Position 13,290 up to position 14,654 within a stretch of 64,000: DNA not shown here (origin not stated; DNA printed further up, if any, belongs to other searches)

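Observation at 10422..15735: Luciferase-less LuxC/LuxE fatty-acid-reductase-like cassette with its own carrier protein inside a glycan locus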

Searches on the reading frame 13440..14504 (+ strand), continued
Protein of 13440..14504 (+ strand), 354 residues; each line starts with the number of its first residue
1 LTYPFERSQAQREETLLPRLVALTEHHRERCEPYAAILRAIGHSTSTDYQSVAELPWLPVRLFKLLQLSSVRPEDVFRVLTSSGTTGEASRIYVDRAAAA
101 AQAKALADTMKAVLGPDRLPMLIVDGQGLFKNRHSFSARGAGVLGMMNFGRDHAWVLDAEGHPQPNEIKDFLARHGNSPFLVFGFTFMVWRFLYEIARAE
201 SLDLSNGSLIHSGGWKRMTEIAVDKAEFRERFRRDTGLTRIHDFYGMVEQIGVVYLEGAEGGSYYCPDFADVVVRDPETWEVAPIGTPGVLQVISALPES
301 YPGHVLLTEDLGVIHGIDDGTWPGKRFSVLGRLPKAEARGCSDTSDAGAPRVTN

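Call 26: find_encoding_contigs(protein=P0107, flank=10000, max_places=2)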
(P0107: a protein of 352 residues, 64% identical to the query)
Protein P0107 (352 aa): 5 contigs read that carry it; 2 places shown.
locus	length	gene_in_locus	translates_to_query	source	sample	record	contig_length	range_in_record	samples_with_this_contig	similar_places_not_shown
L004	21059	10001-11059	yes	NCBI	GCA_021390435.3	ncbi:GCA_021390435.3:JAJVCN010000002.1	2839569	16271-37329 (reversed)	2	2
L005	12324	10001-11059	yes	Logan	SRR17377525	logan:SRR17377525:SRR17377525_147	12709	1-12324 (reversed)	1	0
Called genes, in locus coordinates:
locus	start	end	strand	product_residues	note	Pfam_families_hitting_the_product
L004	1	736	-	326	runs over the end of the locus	PF01408:GFO_IDH_MocA, PF22725:GFO_IDH_MocA_C3, PF02894:GFO_IDH_MocA_C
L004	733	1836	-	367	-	PF00155:Aminotran_1_2 (weak), PF01041:DegT_DnrJ_EryC1, PF00266:Aminotran_5 (weak), PF01212:Beta_elim_lyase, PF01053:Cys_Met_Meta_PP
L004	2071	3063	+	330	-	PF03706:LPG_synthase_TM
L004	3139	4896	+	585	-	-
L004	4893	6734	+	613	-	-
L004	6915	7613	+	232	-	PF00132:Hexapep (faint), PF25084:LbH_EIF2B (faint), PF25087:GMPPB_C (faint), PF13720:Acetyltransf_11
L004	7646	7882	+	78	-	-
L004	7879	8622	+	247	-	PF00106:adh_short, PF08659:KR, PF13561:adh_short_C2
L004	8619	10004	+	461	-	PF00501:AMP-binding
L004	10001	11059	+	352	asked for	PF04443:LuxE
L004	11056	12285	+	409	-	PF05893:LuxC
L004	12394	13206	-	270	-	PF00702:Hydrolase (weak), PF05116:S6PP (faint), PF08282:Hydrolase_3, PF12710:HAD (faint)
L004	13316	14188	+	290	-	PF00296:Bac_luciferase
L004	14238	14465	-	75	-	-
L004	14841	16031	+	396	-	PF01266:DAO (faint), PF13450:NAD_binding_8, PF01593:Amino_oxidase (weak), PF03275:GLF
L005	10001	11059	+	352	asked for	PF04443:LuxE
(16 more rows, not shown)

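Call 37: find_related_loci(query=A1, collection=genome_contigs, flank=10000)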
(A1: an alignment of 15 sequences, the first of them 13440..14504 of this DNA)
Query A1 (354 aa) in genome_contigs; peptide patterns used: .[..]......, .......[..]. (x = any residue, [..] = any of these).
599 stretches matched a pattern (row limit reached: there are more); 549 encode a relative of the query (tblastn E <= 1e-3); the best 80 are kept; 80 distinct loci.
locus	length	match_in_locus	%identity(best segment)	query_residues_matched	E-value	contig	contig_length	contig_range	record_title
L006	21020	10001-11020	68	5-344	4e-160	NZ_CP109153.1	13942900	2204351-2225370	Dactylosporangium sp. NBC_01737 chromosome, complete genome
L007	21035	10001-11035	68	5-349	6e-160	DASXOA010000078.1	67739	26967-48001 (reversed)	MAG TPA_asm: Rugosimonospora sp. isolate SMAG_U5368 k141_3334041, whole genome shotgun sequence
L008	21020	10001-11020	68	5-344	2e-159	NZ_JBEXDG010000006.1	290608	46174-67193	Dactylosporangium sp. NPDC005555 NPDC005555_21_G2.ctg-0006, whole genome shotgun sequence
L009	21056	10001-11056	66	5-352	3e-159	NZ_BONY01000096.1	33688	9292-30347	Rhizocola hellebori strain NBRC 109834 sequence096, whole genome shotgun sequence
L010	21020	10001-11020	67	5-344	3e-159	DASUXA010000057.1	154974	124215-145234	MAG TPA_asm: Micromonosporaceae bacterium isolate SMAG_U1857 k141_1134151, whole genome shotgun sequence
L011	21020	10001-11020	68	5-344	3e-159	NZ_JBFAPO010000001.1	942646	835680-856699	Dactylosporangium sp. NPDC049525 NPDC049525_95_B7.ctg-0001, whole genome shotgun sequence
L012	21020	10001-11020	68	5-344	2e-158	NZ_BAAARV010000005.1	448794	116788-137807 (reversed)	Dactylosporangium salmoneum strain JCM 3272 sequence005, whole genome shotgun sequence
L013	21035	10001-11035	67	5-349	2e-158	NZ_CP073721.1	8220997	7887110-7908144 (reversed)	Dactylosporangium roseum strain NRRL B-16295 chromosome, complete genome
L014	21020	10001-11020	69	5-344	2e-158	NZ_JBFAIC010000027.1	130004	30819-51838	Dactylosporangium sp. NPDC050688 NPDC050688_295_D8.ctg-0027, whole genome shotgun sequence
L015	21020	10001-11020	68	5-344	1e-157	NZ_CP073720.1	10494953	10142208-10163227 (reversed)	Dactylosporangium fulvum strain NRRL B-16292 chromosome, complete genome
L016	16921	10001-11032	66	5-348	5e-157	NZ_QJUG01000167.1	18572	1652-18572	Allorhizocola rhizosphaerae strain CPCC 204380 contig167, whole genome shotgun sequence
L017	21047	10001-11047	66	1-348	7e-157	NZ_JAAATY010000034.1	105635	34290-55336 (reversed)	Kibdelosporangium persicum strain 4NS15 sequence_34, whole genome shotgun sequence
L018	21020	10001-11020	66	5-344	3e-156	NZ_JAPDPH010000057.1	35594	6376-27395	Micromonospora yasonensis strain DSM 45980 57, whole genome shotgun sequence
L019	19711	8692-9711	67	5-344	7e-157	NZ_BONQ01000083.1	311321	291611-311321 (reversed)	Dactylosporangium siamense strain NBRC 106093 sequence083, whole genome shotgun sequence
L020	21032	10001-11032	67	2-344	6e-156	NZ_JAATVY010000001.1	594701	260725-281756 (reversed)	Planosporangium thailandense strain TBRC 5610 1, whole genome shotgun sequence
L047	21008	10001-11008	67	5-344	6e-153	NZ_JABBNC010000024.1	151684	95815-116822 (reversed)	Actinoplanes sp. TBRC 11911 24, whole genome shotgun sequence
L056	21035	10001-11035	65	5-348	1e-152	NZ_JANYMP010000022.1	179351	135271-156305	Umezawaea endophytica strain DSM 103496 DSM103496_AS2_SC22, whole genome shotgun sequence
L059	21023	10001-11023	66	5-344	4e-152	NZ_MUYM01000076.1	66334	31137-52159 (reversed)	Lentzea kentuckyensis strain NRRL B-24416 NRRL_B-24416_contig_76, whole genome shotgun sequence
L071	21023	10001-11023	65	5-344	1e-151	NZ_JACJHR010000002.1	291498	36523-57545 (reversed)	Amycolatopsis echigonensis strain JCM 21831 2, whole genome shotgun sequence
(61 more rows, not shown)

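Call 39: find_encoding_contigs(protein=P0052, flank=10000, max_places=1)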
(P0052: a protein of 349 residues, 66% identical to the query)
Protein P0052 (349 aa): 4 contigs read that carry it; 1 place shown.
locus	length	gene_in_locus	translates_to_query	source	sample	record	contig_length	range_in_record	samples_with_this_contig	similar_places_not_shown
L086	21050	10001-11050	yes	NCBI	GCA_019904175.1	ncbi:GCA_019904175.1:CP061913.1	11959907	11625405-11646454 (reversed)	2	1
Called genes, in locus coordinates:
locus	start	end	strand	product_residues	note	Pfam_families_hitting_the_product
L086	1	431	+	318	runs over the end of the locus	PF00291:PALP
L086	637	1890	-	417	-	PF01565:FAD_binding_4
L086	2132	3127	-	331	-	-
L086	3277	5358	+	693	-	PF02897:Peptidase_S9_N, PF00326:Peptidase_S9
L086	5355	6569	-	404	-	-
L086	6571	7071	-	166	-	PF04542:Sigma70_r2, PF22029:PhyR_sigma2 (weak), PF08281:Sigma70_r4_2, PF04545:Sigma70_r4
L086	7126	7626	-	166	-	PF13302:Acetyltransf_3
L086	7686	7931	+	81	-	-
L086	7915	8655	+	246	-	PF00106:adh_short, PF08659:KR, PF13561:adh_short_C2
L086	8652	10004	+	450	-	PF00501:AMP-binding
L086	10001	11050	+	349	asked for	PF04443:LuxE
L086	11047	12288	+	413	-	PF05893:LuxC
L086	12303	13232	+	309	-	PF00535:Glycos_transf_2, PF13641:Glyco_tranf_2_3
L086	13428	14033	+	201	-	-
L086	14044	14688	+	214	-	PF03458:Gly_transporter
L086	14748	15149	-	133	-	PF04138:GtrA_DPMS_TM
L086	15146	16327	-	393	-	PF00155:Aminotran_1_2, PF01041:DegT_DnrJ_EryC1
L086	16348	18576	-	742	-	-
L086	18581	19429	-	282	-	PF01575:MaoC_dehydratas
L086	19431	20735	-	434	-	PF00106:adh_short, PF08659:KR, PF13561:adh_short_C2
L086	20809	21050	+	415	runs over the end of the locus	PF00108:Thiolase_N, PF02803:Thiolase_C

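Call 40: find_encoding_contigs(protein=P0028, flank=10000, max_places=1)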
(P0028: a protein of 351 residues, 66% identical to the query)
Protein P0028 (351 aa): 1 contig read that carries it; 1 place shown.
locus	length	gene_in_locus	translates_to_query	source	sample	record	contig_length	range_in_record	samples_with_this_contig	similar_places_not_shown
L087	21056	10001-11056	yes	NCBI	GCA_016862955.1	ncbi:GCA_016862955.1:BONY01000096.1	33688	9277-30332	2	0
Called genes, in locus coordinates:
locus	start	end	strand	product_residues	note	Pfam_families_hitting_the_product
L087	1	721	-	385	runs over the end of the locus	PF00155:Aminotran_1_2, PF01041:DegT_DnrJ_EryC1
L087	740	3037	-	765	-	-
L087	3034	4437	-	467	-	-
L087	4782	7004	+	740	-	-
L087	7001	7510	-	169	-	PF13302:Acetyltransf_3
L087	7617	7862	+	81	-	-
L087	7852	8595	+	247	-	PF00106:adh_short, PF08659:KR, PF23441:SDR, PF13561:adh_short_C2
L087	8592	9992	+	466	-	PF00501:AMP-binding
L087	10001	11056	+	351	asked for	PF04443:LuxE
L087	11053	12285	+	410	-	PF05893:LuxC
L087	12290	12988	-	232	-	PF13489:Methyltransf_23, PF13847:Methyltransf_31, PF08241:Methyltransf_11, PF08242:Methyltransf_12 (weak), PF13649:Methyltransf_25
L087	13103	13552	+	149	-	PF04138:GtrA_DPMS_TM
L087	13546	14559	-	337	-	PF26571:VldE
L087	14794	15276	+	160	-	PF00583:Acetyltransf_1, PF13508:Acetyltransf_7, PF13673:Acetyltransf_10 (weak), PF08445:FR47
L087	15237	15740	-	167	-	-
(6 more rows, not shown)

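Call 50: search_dna_similar(query=window:13440-14504:+, collection=plasmids, mode=protein, max_evalue=0.00001, max_rows=25)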
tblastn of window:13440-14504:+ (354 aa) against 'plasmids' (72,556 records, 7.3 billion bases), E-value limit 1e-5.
Records with a match: 36; places in all: 36; records where one place covers at least 80% of the query: 36.
Best place of each record, by identity: 60-80% 1; <60% 35.
By first word of the organism name: Priestia 11; Rhizobium 10; Pantoea 3; Streptomyces 2; Salmonella 2; Streptantibioticus 2; Nonomuraea 1; Deinococcus 1; Ponticoccus 1; Chloroflexota 1; and 2 more.
By predicted mobility (MOB-suite, as given by PLSDB): non-mobilizable 27; conjugative 5; mobilizable 4.
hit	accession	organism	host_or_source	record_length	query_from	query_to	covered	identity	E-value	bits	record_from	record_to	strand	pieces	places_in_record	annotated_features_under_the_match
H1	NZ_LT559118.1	Nonomuraea gerenzanensis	-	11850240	5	353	99%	61.4%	2e-128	412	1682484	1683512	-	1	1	none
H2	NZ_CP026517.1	Deinococcus sp. NW-56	whole organism,water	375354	1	347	98%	51.6%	8e-107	350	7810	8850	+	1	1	acyl-protein synthetase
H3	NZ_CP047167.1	Ponticoccus alexandrii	surface sea water,shallow sea, symbosis ...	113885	5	349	97%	47.9%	5e-93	310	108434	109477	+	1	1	acyl-protein synthetase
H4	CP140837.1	Rhizobium beringeri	Trifolium pratense,whole organism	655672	15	347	94%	37.1%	4e-64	227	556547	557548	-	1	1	long-chain fatty acid--CoA ligase | acyl-CoA reductase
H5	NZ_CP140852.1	Rhizobium beringeri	Trifolium pratense,whole organism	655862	15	347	94%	37.1%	4e-64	227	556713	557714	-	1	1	long-chain fatty acid--CoA ligase | acyl-CoA reductase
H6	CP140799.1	Rhizobium beringeri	Trifolium pratense,whole organism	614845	15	347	94%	37.1%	7e-64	226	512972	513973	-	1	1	long-chain fatty acid--CoA ligase | acyl-CoA reductase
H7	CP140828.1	Rhizobium beringeri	Trifolium pratense,whole organism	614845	15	347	94%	37.1%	7e-64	226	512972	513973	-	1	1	long-chain fatty acid--CoA ligase | acyl-CoA reductase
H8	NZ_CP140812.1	Rhizobium beringeri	Trifolium pratense,whole organism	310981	15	347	94%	37.1%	8e-64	226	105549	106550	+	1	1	long-chain fatty acid--CoA ligase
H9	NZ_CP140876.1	Rhizobium beringeri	Trifolium pratense,whole organism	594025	15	347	94%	36.8%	3e-63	224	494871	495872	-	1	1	long-chain fatty acid--CoA ligase | acyl-CoA reductase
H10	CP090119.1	Rhizobium leguminosarum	Trifolium ambiguum,Cell culture,Plant ...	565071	15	347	94%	36.8%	4e-63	224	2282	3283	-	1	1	long-chain fatty acid--CoA ligase | acyl-CoA reductase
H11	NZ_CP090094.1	Rhizobium leguminosarum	Galega,Cell culture,Plant nodule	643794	15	347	94%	36.8%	8e-63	223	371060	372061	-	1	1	long-chain fatty acid--CoA ligase | acyl-CoA reductase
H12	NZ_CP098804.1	Rhizobium anhuiense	Trifolium dubium,Cell culture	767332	16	347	94%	36.6%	9e-64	226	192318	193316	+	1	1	long-chain fatty acid--CoA ligase | acyl-CoA reductase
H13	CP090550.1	Rhizobium leguminosarum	Trifolium pratense,Cell culture,Plant ...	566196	15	347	94%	35.0%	1e-57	208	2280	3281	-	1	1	long-chain fatty acid--CoA ligase | hypothetical protein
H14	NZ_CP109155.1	Streptomyces europaeiscabiei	-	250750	4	341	95%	27.9%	5e-21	101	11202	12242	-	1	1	acyl-protein synthase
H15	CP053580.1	Salmonella enterica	-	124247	1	342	97%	27.0%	2e-12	76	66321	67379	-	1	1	acyl-protein synthase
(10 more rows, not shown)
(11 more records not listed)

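Call 51: get_annotated_region(hit=H2, flank=9000)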
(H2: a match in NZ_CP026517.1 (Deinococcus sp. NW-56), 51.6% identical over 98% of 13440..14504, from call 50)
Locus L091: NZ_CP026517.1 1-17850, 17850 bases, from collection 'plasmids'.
description: Deinococcus sp. NW-56 plasmid unnamed1, complete sequence
organism: Deinococcus sp. NW-56 (NCBI taxid 2080419)
taxonomy: Bacteria; Deinococcota; Deinococci; Deinococcales; Deinococcaceae; Deinococcus; Deinococcus sp. NW-56
host: -; source: whole organism,water; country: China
typing (MOB-suite, as given by PLSDB): non-mobilizable
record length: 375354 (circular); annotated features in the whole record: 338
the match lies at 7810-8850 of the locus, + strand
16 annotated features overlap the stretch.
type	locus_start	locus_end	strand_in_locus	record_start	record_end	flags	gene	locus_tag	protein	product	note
CDS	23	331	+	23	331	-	-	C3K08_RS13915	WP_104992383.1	glycosyltransferase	-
CDS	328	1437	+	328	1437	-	-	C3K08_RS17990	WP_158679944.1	glycosyltransferase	-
CDS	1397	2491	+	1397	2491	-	-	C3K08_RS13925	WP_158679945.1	EpsG family protein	-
CDS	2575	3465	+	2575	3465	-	-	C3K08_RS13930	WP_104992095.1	glycosyltransferase family A protein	-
CDS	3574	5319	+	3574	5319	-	-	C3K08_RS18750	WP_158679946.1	sugar transferase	-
CDS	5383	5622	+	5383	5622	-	-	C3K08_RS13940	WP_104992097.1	acyl carrier protein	-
CDS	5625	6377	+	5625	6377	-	-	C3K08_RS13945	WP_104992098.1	SDR family NAD(P)-dependent oxidoreductase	-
CDS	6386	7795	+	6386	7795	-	-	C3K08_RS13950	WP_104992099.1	AMP-binding protein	-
CDS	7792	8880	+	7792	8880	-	-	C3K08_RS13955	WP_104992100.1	acyl-protein synthetase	-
CDS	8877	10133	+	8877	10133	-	-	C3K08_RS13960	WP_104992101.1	acyl-CoA reductase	GO:0008218 - bioluminescence [Evidence IEA]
CDS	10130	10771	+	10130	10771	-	-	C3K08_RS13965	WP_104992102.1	acetyltransferase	-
CDS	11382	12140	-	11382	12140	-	istB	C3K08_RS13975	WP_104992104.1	IS21-like element helper ATPase IstB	-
CDS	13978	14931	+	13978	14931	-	-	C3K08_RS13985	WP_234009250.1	transposase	GO:0006313 - DNA transposition [Evidence IEA]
CDS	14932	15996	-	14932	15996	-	-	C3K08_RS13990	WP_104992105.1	IS4 family transposase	-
CDS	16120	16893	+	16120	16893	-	-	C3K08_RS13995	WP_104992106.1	IS982 family transposase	-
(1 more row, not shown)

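Call 52: get_annotated_region(hit=H3, flank=9000)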
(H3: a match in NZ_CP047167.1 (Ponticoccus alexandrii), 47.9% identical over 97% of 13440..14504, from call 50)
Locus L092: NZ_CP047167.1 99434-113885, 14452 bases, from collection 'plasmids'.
description: Ponticoccus alexandrii strain C31 plasmid p-SCP1, complete sequence
organism: Ponticoccus alexandrii (NCBI taxid 1943633)
taxonomy: Bacteria; Pseudomonadota; Alphaproteobacteria; Rhodobacterales; Roseobacteraceae; Ponticoccus; Ponticoccus alexandrii
host: -; source: surface sea water,shallow sea, symbosis with harmful algal bloom algae; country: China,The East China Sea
typing (MOB-suite, as given by PLSDB): non-mobilizable
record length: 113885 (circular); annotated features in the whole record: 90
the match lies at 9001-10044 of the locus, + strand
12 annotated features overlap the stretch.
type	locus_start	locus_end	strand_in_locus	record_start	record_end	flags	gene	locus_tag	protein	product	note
CDS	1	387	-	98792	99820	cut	-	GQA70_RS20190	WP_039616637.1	amino acid ABC transporter permease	GO:0006865 - amino acid transport [Evidence IEA]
CDS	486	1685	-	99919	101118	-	-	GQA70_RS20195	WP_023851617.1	ABC transporter permease subunit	GO:0015837 - amine transport [Evidence IEA]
CDS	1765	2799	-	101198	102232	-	-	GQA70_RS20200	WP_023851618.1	amino acid ABC transporter substrate-binding protein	-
CDS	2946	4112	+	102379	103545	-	metC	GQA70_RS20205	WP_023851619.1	cystathionine beta-lyase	GO:0009086 - methionine biosynthetic process [Evidence IEA]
CDS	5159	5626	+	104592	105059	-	-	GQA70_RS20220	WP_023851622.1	hypothetical protein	-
CDS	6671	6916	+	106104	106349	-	-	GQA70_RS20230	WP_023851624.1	acyl carrier protein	GO:0006633 - fatty acid biosynthetic process [Evidence IEA]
CDS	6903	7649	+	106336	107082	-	-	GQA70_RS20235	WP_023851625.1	SDR family NAD(P)-dependent oxidoreductase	-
CDS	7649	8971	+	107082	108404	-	-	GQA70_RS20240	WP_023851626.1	AMP-binding protein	-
CDS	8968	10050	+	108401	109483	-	-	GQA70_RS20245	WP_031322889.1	acyl-protein synthetase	-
CDS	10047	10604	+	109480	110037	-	-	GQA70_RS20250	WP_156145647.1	hypothetical protein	-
CDS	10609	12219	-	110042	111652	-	-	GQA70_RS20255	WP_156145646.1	hypothetical protein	-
CDS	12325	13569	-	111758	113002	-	-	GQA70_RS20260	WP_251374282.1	acyl-CoA reductase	GO:0008218 - bioluminescence [Evidence IEA]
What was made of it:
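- On ACP-SDR-AMP ligase-LuxE-LuxC glycan cassette (Aeromonas/Enterobacteriaceae orf1-5 type): Direct examples are Deinococcus and Ponticoccus (calls 51, 52).
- The same order occurs in Deinococcus and Ponticoccus plasmids (calls 51, 52).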

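Call 53: get_annotated_region(hit=H11, flank=9000)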
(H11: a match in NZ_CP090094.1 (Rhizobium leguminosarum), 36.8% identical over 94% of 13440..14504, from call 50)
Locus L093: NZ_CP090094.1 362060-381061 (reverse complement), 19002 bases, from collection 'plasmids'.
description: Rhizobium leguminosarum strain Gr 12/7 plasmid pRLgr12_3, complete sequence
organism: Rhizobium leguminosarum (NCBI taxid 384)
taxonomy: Bacteria; Pseudomonadota; Alphaproteobacteria; Hyphomicrobiales; Rhizobiaceae; Rhizobium; Rhizobium leguminosarum
host: -; source: Galega,Cell culture,Plant nodule; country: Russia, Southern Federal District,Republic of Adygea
typing (MOB-suite, as given by PLSDB): mobilizable; replicon rep_cluster_841; relaxase MOBQ
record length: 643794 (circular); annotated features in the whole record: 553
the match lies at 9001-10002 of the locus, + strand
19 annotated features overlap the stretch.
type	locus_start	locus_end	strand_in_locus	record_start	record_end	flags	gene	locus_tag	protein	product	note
CDS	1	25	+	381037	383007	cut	fhuB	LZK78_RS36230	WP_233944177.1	Fe(3+)-hydroxamate ABC transporter permease FhuB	-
CDS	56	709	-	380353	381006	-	-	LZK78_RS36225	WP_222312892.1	hypothetical protein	-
CDS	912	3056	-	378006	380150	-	-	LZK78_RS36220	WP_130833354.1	TonB-dependent siderophore receptor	GO:0015891 - siderophore transport [Evidence IEA]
CDS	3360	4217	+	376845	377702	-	-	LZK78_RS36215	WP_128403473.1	transketolase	-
CDS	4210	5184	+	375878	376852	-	-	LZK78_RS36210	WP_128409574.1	transketolase C-terminal domain-containing protein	-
CDS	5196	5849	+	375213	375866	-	-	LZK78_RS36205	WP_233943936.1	acyl-ACP--UDP-N- acetylglucosamine O-acyltransferase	-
CDS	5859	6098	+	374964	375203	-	-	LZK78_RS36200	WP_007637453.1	hypothetical protein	-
CDS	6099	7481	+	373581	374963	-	-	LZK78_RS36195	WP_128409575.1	AMP-binding protein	-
CDS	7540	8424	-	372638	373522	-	-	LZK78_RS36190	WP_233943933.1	glycosyltransferase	-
CDS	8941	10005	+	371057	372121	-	-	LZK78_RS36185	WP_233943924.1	long-chain fatty acid--CoA ligase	-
CDS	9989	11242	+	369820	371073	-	-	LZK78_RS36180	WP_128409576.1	acyl-CoA reductase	GO:0008218 - bioluminescence [Evidence IEA]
CDS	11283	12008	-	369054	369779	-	-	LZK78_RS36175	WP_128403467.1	SDR family oxidoreductase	-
CDS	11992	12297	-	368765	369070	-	-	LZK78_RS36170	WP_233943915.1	hypothetical protein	-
CDS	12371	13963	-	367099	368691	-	-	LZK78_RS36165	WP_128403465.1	GMC family oxidoreductase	-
CDS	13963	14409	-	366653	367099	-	fabZ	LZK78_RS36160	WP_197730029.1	3-hydroxyacyl-ACP dehydratase FabZ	-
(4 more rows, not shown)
